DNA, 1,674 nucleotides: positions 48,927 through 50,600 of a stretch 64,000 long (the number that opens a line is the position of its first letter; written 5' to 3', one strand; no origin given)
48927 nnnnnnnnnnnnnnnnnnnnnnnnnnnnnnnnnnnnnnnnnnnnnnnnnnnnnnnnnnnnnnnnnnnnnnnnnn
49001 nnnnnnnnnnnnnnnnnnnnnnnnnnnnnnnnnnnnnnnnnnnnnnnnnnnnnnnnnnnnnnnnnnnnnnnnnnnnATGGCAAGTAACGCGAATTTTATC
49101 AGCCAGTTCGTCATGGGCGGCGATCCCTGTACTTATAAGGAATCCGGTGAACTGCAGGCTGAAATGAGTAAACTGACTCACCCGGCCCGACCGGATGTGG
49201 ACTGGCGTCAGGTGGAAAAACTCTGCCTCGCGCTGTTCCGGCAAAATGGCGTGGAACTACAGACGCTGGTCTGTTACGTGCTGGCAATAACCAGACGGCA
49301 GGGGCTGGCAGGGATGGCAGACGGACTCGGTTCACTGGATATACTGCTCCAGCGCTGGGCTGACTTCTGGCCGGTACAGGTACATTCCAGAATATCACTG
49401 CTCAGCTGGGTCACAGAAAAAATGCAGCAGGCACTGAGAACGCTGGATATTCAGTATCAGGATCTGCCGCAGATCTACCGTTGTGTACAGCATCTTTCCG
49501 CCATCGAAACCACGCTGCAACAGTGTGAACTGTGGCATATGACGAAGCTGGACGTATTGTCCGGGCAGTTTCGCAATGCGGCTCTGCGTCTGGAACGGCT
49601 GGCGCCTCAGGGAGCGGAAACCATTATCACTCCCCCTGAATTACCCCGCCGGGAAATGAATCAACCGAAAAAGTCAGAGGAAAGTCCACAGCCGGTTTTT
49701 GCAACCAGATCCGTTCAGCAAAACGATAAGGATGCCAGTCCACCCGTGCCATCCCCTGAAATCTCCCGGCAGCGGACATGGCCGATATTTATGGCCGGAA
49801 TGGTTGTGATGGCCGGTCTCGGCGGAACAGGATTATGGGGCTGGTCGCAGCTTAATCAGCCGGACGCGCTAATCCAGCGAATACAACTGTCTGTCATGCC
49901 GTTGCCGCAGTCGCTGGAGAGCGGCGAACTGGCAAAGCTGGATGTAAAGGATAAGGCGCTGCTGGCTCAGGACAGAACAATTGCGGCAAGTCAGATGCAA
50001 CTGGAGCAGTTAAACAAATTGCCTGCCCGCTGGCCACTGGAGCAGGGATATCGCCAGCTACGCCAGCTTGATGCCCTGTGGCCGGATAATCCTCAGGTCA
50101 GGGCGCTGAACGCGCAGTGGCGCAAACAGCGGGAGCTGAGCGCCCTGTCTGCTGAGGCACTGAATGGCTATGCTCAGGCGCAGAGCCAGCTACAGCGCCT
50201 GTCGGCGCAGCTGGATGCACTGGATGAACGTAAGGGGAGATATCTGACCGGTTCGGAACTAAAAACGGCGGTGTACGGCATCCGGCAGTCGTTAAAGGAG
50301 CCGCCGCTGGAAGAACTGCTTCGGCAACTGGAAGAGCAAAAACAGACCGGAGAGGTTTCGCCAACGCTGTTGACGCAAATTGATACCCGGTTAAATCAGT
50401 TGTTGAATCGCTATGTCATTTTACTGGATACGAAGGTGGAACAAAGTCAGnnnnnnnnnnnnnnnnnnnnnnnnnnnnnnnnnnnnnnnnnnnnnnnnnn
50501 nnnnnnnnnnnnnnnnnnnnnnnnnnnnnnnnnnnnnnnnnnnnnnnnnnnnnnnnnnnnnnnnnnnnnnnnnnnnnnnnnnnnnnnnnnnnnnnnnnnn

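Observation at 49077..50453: Second TssA-family gene (TagA-like) with a hydrophobic segment closes the T6SS cluster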

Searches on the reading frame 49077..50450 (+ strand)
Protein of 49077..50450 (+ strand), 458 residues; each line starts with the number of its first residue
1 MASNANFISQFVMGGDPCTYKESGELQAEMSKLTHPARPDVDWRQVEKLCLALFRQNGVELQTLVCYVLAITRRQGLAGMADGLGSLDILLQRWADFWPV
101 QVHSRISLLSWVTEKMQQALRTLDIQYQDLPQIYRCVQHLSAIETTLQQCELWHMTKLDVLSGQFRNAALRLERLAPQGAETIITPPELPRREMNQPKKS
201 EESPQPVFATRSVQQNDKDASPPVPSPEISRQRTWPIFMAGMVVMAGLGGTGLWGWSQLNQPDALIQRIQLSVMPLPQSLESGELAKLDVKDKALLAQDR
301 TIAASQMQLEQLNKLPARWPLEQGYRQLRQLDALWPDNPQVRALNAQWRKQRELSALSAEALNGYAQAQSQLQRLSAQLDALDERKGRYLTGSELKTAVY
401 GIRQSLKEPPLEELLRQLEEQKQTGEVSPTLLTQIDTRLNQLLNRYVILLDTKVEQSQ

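Call 3: search_protein_families(library=pfam, proteins=[window:49077-50450:+], max_evalue=1)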
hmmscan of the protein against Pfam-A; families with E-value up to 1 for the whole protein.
window:49077-50450:+ (458 aa): 3 families
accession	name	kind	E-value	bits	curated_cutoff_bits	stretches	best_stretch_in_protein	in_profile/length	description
PF12486.13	VasL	-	5.2e-39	134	27.3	1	306-448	2-145/147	Type VI secretion system, EvfB, or VasL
PF06812.17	ImpA_N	-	1.1e-11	45.3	26.9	1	24-112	21-117/119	ImpA, N-terminal, type VI secretion system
PF13093.11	FTA4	-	0.23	11.7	24.8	0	310-450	100-193/199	Kinetochore complex Fta4 of Sim4 subunit, or CENP-50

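Call 4: search_protein_families(library=ncbifam, proteins=[window:49077-50450:+], max_evalue=1)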
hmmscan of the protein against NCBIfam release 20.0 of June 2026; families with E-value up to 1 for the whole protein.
window:49077-50450:+ (458 aa): 4 families
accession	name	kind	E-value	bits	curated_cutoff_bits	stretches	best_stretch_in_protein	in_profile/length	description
TIGR03362.1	VI_chp_7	equivalog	2.4e-16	59.8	230.1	1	26-219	28-204/476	type VI secretion system protein TssA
TIGR03363.1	VI_chp_8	equivalog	6.6e-06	26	160.85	1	42-125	53-142/353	type VI secretion system protein TssA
NF041244.1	IglI_fam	subfamily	0.00055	19.9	100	1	45-215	15-188/290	type VI secretion system protein IglI family protein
NF052375.1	antisigma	equivalog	0.0058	16.6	100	1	211-270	62-121/217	anti-sigma factor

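Call 21: search_solved_structures(query=window:49077-50450:+, max_evalue=1, show_alignments=2)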
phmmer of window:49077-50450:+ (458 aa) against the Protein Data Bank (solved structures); distinct sequences matched with E-value up to 1: 1.
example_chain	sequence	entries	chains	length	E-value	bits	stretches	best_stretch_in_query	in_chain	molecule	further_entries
8k04_A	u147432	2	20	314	0.45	12.7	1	280-367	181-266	2,3-dihydroxyphenylpropionate/2,3-dihydroxicinnamic acid 1,2-dioxygenase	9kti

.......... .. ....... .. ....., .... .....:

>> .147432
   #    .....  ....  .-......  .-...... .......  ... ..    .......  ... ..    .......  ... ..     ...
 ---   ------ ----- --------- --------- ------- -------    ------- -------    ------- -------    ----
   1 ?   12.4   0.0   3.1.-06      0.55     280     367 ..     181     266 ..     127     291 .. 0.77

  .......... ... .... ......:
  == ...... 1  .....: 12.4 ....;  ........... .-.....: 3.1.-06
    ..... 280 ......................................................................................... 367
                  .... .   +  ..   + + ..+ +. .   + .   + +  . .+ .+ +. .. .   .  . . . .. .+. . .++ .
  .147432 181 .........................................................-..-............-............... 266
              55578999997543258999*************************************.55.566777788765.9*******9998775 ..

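Call 28: find_homologous_proteins(query=window:49077-50450:+, max_evalue=0.001)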
Query window:49077-50450:+ (458 aa): 728 proteins with E <= 0.001 among 8000 candidates; the best 120 are listed.
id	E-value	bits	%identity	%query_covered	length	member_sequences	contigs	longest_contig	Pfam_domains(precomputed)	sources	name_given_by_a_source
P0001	1.4e-295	998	99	100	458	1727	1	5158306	PF12486.14,PF06812.18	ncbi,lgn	-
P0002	8.4e-294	992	98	100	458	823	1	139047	PF12486.14,PF06812.18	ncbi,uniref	ncbi:VasL domain-containing protein [Escherichia coli]|uniref:VasL domain-containing protein n=1 Tax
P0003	6.4e-288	973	97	100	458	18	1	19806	PF12486.14,PF06812.18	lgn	-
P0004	7.5e-280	946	96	100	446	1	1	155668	PF12486.14,PF06812.18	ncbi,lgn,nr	ncbi:TPA: type VI secretion system ImpA family N-terminal domain-containing protein [Escherichia col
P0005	1.9e-240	816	82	97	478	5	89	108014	PF12486.14,PF06812.18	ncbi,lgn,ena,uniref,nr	ncbi:VasL domain-containing protein [Escherichia coli]|uniref:VasL domain-containing protein n=6 Tax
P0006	2.2e-235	800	81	100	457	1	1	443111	PF12486.14,PF06812.18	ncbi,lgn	ncbi:type VI secretion system protein VasL [Escherichia coli]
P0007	2.3e-234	796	80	100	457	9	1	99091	PF12486.14,PF06812.18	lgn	-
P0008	3.8e-232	789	99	78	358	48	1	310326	PF12486.14,PF06812.18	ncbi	-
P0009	1.6e-230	784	96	48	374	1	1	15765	PF12486.14,PF06812.18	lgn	-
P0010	2.4e-212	724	72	99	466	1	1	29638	PF12486.14,PF06812.18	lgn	-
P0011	1.0e-207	709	71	99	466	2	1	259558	PF12486.14,PF06812.18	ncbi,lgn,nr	ncbi:type VI secretion system protein VasL [Salmonella enterica]|nr:type VI secretion system protein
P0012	4.0e-204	697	68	100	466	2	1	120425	PF12486.14,PF06812.18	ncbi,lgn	ncbi:type VI secretion system ImpA family N-terminal domain-containing protein [Salmonella enterica]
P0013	7.6e-203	692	69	100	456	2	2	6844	PF12486.14,PF06812.18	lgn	-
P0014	1.0e-198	679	68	98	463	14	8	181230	PF12486.14,PF06812.18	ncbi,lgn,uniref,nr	ncbi:type VI secretion system protein VasL [Salmonella enterica subsp. enterica]|uniref:VasL domain-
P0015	3.5e-179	615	63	100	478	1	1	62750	PF12486.14,PF06812.18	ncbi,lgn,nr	ncbi:type VI secretion system ImpA family N-terminal domain-containing protein [Salmonella enterica]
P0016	1.3e-152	527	57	99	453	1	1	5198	PF12486.14,PF06812.18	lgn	-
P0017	3.1e-139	483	53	98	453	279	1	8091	PF12486.14,PF06812.18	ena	-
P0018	1.2e-127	445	59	57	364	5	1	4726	PF12486.14,PF06812.18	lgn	-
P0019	4.3e-127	443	58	58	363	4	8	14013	PF12486.14,PF06812.18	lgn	-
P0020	2.5e-125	437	100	47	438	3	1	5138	PF05936.18,PF12486.14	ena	-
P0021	3.4e-122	427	52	61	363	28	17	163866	PF12486.14,PF06812.18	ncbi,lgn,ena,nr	ncbi:TPA: type VI secretion protein ImpA [Kluyvera intermedia]|nr:VasL domain-containing protein [En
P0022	4.0e-121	423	54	57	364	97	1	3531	PF12486.14,PF06812.18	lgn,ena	-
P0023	1.4e-120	421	99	45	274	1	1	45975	PF12486.14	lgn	-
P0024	1.1e-112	395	47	98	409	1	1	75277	PF12486.14,PF06812.18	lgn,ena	-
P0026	2.8e-102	361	99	39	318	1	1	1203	PF00126.34,PF12486.14,PF03466.26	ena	-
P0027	2.0e-101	358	44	97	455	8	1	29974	PF12486.14,PF06812.18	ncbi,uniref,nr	ncbi:type VI secretion system ImpA family N-terminal domain-containing protein [Photorhabdus tempera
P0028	2.8e-101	358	45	98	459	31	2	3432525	PF12486.14,PF06812.18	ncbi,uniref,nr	ncbi:hypothetical protein EAE91_13915 [Photorhabdus noenieputensis]|uniref:VasL domain-containing pr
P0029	6.0e-101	357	45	96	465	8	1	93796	PF12486.14,PF06812.18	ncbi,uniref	uniref:VasL domain-containing protein n=1 Tax=Photorhabdus sp. RM322S TaxID=3342825 RepID=UPI0036DB6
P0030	8.8e-100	353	43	98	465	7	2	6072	PF12486.14,PF06812.18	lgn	-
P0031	2.2e-99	352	44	97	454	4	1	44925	PF12486.14,PF06812.18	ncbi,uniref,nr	ncbi:VasL domain-containing protein [Photorhabdus africana]|uniref:VasL domain-containing protein n=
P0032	1.1e-98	349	44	95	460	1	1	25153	PF12486.14,PF06812.18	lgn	-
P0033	5.8e-98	347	44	96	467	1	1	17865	PF12486.14,PF06812.18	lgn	-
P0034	7.8e-98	346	45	95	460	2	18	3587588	PF12486.14,PF06812.18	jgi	jgi:type VI secretion system protein VasL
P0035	1.3e-97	346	43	97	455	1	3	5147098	PF12486.14,PF06812.18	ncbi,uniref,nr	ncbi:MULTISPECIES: VasL domain-containing protein [Photorhabdus]|uniref:Type VI secretion protein Im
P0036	3.4e-97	344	43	97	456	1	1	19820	PF12486.14,PF06812.18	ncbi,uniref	ncbi:VasL domain-containing protein [Photorhabdus sp. RM323S]|uniref:VasL domain-containing protein 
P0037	6.3e-97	343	43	97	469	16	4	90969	PF12486.14,PF06812.18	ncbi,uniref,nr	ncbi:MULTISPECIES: VasL domain-containing protein [unclassified Photorhabdus]|uniref:VasL domain-con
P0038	1.0e-96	343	43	97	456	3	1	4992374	PF12486.14,PF06812.18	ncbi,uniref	ncbi:VasL domain-containing protein [Photorhabdus tasmaniensis]|uniref:VasL domain-containing protei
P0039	6.3e-96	340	41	95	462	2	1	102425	PF12486.14,PF06812.18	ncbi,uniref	ncbi:VasL domain-containing protein [Pectobacterium sp. B1J-3]|uniref:VasL domain-containing protein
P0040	6.9e-96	340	43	98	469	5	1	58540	PF12486.14,PF06812.18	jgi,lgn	jgi:type VI secretion system protein VasL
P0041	2.5e-95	338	44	98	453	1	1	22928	PF12486.14,PF06812.18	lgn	-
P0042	2.8e-95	338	43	97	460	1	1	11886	PF12486.14,PF06812.18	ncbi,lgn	-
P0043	3.1e-95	338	45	95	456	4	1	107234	PF12486.14,PF06812.18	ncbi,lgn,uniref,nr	ncbi:VasL domain-containing protein [Photorhabdus australis]|uniref:VasL domain-containing protein n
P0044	4.2e-95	337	45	95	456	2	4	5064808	PF12486.14,PF06812.18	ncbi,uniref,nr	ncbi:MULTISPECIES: VasL domain-containing protein [Photorhabdus]|uniref:ImpA N-terminal domain-conta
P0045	4.6e-95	337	43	95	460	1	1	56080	PF12486.14,PF06812.18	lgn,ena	-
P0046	2.2e-94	335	45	95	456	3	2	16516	PF12486.14,PF06812.18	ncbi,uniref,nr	ncbi:VasL domain-containing protein [Photorhabdus heterorhabditis]|uniref:Type VI secretion system I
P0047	6.2e-94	334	43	95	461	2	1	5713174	PF12486.14,PF06812.18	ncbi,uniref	ncbi:VasL domain-containing protein [Serratia sp. L9]|uniref:VasL domain-containing protein n=1 Tax=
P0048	7.0e-94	333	42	97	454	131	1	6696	PF12486.14,PF06812.18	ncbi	-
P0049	7.1e-94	333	43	95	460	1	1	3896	PF12486.14,PF06812.18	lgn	-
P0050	7.6e-94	333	43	96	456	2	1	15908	PF12486.14,PF06812.18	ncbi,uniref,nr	ncbi:VasL domain-containing protein [Photorhabdus khanii]|uniref:Type VI secretion system protein Va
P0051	1.8e-93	332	42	97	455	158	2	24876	PF12486.14,PF06812.18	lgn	-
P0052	2.1e-93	332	42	95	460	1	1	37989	PF12486.14,PF06812.18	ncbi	-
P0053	1.0e-92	330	43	95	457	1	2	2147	PF12486.14,PF06812.18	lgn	-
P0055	2.9e-90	322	99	35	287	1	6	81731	PF12486.14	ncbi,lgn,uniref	ncbi:VasL domain-containing protein [Escherichia coli]|uniref:VasL domain-containing protein n=1 Tax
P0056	3.9e-90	321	42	96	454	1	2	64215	PF12486.14,PF06812.18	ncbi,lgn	ncbi:type VI secretion system ImpA family N-terminal domain-containing protein [Salmonella enterica 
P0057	6.8e-90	320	40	98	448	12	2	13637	PF12486.14,PF06812.18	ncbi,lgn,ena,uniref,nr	ncbi:VasL domain-containing protein [Atlantibacter hermannii]|uniref:VasL domain-containing protein 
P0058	1.4e-89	319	43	95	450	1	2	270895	PF12486.14,PF06812.18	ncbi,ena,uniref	ncbi:VasL domain-containing protein [Citrobacter amalonaticus]|uniref:VasL domain-containing protein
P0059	4.1e-89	318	41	95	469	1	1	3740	PF12486.14,PF06812.18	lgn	-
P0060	4.6e-89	318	41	95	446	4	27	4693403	PF12486.14,PF06812.18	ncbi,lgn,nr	ncbi:VasL domain-containing protein [Salmonella enterica subsp. enterica serovar Chester]|nr:hypothe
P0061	7.2e-89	317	39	95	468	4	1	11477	PF12486.14,PF06812.18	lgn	-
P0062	7.6e-89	317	43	95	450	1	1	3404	PF12486.14,PF06812.18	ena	-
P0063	9.7e-89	316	42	95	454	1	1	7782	PF12486.14,PF06812.18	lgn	-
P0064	2.1e-88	315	44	90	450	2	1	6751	PF12486.14,PF06812.18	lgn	-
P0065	1.4e-87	313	43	95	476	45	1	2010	PF12486.14,PF06812.18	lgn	-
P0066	2.6e-87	312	42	95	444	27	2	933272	PF12486.14,PF06812.18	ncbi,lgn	ncbi:VasL domain-containing protein [Cronobacter muytjensii]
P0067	2.7e-87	312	41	95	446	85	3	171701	PF12486.14,PF06812.18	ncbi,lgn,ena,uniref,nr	ncbi:VasL domain-containing protein [Citrobacter braakii]|uniref:VasL domain-containing protein n=1 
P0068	2.9e-87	312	41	95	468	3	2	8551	PF12486.14,PF06812.18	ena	-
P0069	4.3e-87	311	41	95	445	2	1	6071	PF12486.14,PF06812.18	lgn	-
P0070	5.4e-87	311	42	96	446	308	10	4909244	PF12486.14,PF06812.18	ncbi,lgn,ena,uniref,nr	ncbi:VasL domain-containing protein [Citrobacter portucalensis]|uniref:VasL domain-containing protei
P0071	6.1e-87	311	40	96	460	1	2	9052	PF12486.14,PF06812.18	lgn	-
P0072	1.0e-86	310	41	96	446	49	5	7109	PF12486.14,PF06812.18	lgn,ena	-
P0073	3.1e-86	308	41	95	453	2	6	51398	PF12486.14,PF06812.18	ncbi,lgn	ncbi:ImpA domain protein [compost metagenome]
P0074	3.4e-86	308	42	95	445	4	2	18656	PF12486.14,PF06812.18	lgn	-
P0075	4.2e-86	308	42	95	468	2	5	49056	PF12486.14,PF06812.18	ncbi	-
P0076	4.4e-86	308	42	96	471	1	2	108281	PF12486.14,PF06812.18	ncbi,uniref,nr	ncbi:VasL domain-containing protein [Yersinia pekkanenii]|uniref:ImpA domain-containing protein n=1 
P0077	5.4e-86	307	41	97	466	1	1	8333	PF12486.14,PF06812.18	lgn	-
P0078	7.4e-86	307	42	97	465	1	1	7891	PF12486.14,PF06812.18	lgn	-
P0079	8.6e-86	307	41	97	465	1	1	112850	PF12486.14,PF06812.18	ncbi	ncbi:type VI secretion system ImpA family N-terminal domain-containing protein [Yersinia pseudotuber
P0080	1.0e-85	307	41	95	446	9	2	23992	PF12486.14,PF06812.18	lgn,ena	-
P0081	1.3e-85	306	40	97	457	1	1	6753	PF12486.14,PF06812.18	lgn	-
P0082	1.8e-85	306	42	97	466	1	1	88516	PF12486.14,PF06812.18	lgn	-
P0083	3.0e-85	305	41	97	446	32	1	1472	PF12486.14,PF06812.18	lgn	-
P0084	3.1e-85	305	41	97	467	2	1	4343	PF12486.14,PF06812.18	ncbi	-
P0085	3.8e-85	305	41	95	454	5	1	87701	PF12486.14,PF06812.18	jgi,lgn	-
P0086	4.7e-85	304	41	97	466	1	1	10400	PF12486.14,PF06812.18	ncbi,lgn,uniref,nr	ncbi:VasL domain-containing protein [Yersinia bercovieri]|uniref:VasL domain-containing protein n=1 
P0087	5.7e-85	304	40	96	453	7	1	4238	PF12486.14,PF06812.18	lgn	-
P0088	6.4e-85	304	41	97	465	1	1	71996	PF12486.14,PF06812.18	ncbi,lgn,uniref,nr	ncbi:VasL domain-containing protein [Yersinia bercovieri]|uniref:VasL domain-containing protein n=1 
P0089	6.7e-85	304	41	97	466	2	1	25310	PF12486.14,PF06812.18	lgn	-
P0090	7.9e-85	304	38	96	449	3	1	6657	PF12486.14,PF06812.18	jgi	-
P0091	8.5e-85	304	40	95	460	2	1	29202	PF12486.14,PF06812.18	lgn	-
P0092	1.2e-84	303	39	96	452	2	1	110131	PF12486.14,PF06812.18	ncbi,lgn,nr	ncbi:ImpA domain-containing protein [Salmonella enterica subsp. enterica]|nr:ImpA domain-containing 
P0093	1.7e-84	303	42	97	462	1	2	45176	PF12486.14,PF06812.18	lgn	-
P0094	2.4e-84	302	40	95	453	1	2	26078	PF12486.14,PF06812.18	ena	-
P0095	2.5e-84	302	42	95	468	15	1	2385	PF12486.14,PF06812.18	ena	-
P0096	3.4e-84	302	43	96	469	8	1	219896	PF12486.14,PF06812.18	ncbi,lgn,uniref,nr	ncbi:VasL domain-containing protein [Yersinia aleksiciae]|uniref:ImpA domain-containing protein n=1 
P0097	3.6e-84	301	41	95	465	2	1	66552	PF12486.14,PF06812.18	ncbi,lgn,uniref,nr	ncbi:VasL domain-containing protein [Yersinia pseudotuberculosis]|uniref:VasL domain-containing prot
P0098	5.2e-84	301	40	95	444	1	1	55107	PF12486.14,PF06812.18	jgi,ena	-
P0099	5.6e-84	301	40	96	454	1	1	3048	PF12486.14,PF06812.18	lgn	-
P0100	6.4e-84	301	41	97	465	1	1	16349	PF12486.14,PF06812.18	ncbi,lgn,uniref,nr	ncbi:VasL domain-containing protein [Yersinia intermedia]|uniref:VasL domain-containing protein n=1 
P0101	8.4e-84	300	41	97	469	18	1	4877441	PF12486.14,PF06812.18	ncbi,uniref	ncbi:VasL domain-containing protein [Yersinia sp. 2466 StPb PI]|uniref:VasL domain-containing protei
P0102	9.3e-84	300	41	97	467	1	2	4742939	PF12486.14,PF06812.18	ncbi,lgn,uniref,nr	ncbi:type VI secretion protein ImpA [Yersinia hibernica]|uniref:Type VI secretion protein ImpA n=1 T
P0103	1.1e-83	300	41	95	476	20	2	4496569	PF12486.14,PF06812.18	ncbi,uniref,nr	ncbi:hypothetical protein CH54_3292 [Yersinia rochesterensis]|uniref:ImpA domain-containing protein 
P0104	1.1e-83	300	41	95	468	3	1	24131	PF12486.14,PF06812.18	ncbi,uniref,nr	ncbi:VasL domain-containing protein [Yersinia kristensenii]|uniref:VasL domain-containing protein n=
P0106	1.3e-83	300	42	97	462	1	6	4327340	PF12486.14,PF06812.18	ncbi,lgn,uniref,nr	ncbi:VasL domain-containing protein [Yersinia bercovieri]|uniref:Type VI secretion protein ImpA n=2 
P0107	1.4e-83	300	42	95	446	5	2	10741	PF12486.14,PF06812.18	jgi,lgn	jgi:type VI secretion system protein VasL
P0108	1.4e-83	300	42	97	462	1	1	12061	PF12486.14,PF06812.18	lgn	-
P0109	1.5e-83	299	42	97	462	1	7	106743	PF12486.14,PF06812.18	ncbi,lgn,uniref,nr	ncbi:VasL domain-containing protein [Yersinia bercovieri]|uniref:VasL domain-containing protein n=1 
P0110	1.6e-83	299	42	97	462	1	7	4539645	PF12486.14,PF06812.18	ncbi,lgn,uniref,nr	ncbi:type VI secretion protein ImpA [Yersinia sp. KBS0713]|uniref:VasL domain-containing protein n=1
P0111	1.6e-83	299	41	95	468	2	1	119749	PF12486.14,PF06812.18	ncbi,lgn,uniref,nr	ncbi:VasL domain-containing protein [Yersinia massiliensis]|uniref:VasL domain-containing protein n=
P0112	1.8e-83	299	40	95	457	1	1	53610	PF12486.14,PF06812.18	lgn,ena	-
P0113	1.8e-83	299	40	97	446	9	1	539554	PF12486.14,PF06812.18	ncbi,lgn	ncbi:VasL domain-containing protein [Cronobacter dublinensis]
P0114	1.9e-83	299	41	96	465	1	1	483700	PF12486.14,PF06812.18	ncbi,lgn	ncbi:TPA: VasL domain-containing protein [Yersinia enterocolitica]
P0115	1.9e-83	299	39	97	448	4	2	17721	PF12486.14,PF06812.18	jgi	jgi:type VI secretion system protein VasL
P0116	2.1e-83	299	41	95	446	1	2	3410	PF12486.14,PF06812.18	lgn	-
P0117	2.3e-83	299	41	95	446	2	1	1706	PF12486.14,PF06812.18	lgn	-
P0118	2.5e-83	299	40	97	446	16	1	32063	PF12486.14,PF06812.18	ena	-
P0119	3.3e-83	298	40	96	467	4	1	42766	PF12486.14,PF06812.18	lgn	-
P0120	3.9e-83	298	42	95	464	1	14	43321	PF12486.14,PF06812.18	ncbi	-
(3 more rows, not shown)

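Call 41: search_protein_representatives(alignment_id=A1)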
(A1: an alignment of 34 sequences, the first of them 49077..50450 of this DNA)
Query: 34 sequences, 461 profile positions. Proteins with E-value up to 0.001 (for the whole library): 1644; up to 1e-10: 587; up to 1e-30: 247. The best 150 are listed.
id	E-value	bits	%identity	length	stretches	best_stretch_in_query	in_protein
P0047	2.0e-190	650.1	-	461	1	4-456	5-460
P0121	4.2e-165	566.6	-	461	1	4-456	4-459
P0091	5.7e-165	566.2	-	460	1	2-455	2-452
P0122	7.4e-165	565.8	-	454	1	4-455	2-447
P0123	1.1e-161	555.3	-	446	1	6-453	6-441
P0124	4.6e-160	550.0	-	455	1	6-455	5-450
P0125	4.0e-159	546.9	-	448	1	5-456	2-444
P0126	1.9e-156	538.1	-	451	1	6-454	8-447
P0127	1.9e-154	531.4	-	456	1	3-454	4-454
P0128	1.7e-152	525.1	-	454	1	4-456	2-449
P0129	1.3e-151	522.1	-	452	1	4-456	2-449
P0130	4.6e-151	520.3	-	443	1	3-457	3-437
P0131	1.2e-147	509.1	-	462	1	3-458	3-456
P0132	4.5e-147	507.1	-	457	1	5-458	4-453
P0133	1.4e-145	502.2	-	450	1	6-458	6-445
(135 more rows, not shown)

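Call 54: predict_structure(alignment_id=A2)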
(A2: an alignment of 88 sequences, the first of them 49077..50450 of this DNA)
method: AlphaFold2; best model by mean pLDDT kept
length: 458 residues; sequences in the alignment: 88
mean_pLDDT: 85.8   pTM: 0.47
mean pLDDT of the five models: 85.8, 84.9, 84.2, 83.3, 81.7
residues with pLDDT >= 90: 292; 70-90: 97; 50-70: 40; < 50: 29
segments of 3 or more residues with pLDDT < 50: 198-200, 207-221, 224-226
pLDDT, mean of each block of 10 residues (from residue 1): 56 92 98 94 98 96 98 97 96 94 97 97 96 98 97 93 97 77 58 51 47 41 47 71 94 91 79 75 81 78 81 86 88 89 94 94 94 96 91 97 95 97 97 96 95 72
secondary structure, 60 per line:
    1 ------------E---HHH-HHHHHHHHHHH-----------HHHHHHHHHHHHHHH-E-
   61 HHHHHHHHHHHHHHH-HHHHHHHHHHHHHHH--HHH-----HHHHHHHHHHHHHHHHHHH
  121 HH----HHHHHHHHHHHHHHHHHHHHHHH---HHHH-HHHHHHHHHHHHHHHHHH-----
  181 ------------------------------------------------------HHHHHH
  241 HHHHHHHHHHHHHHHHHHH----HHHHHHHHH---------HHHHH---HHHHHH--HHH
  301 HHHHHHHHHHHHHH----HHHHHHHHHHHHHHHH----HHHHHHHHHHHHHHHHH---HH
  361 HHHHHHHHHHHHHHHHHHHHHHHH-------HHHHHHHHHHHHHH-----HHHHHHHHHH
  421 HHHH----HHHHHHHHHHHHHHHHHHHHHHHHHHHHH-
elements in order: H21-31 H43-57 H61-75 H77-91 H102-122 H127-149 H153-156 H158-175 H235-259 H264-272 H282-286 H290-295 H298-314 H319-334 H339-355 H359-384 H392-405 H411-424 H429-457
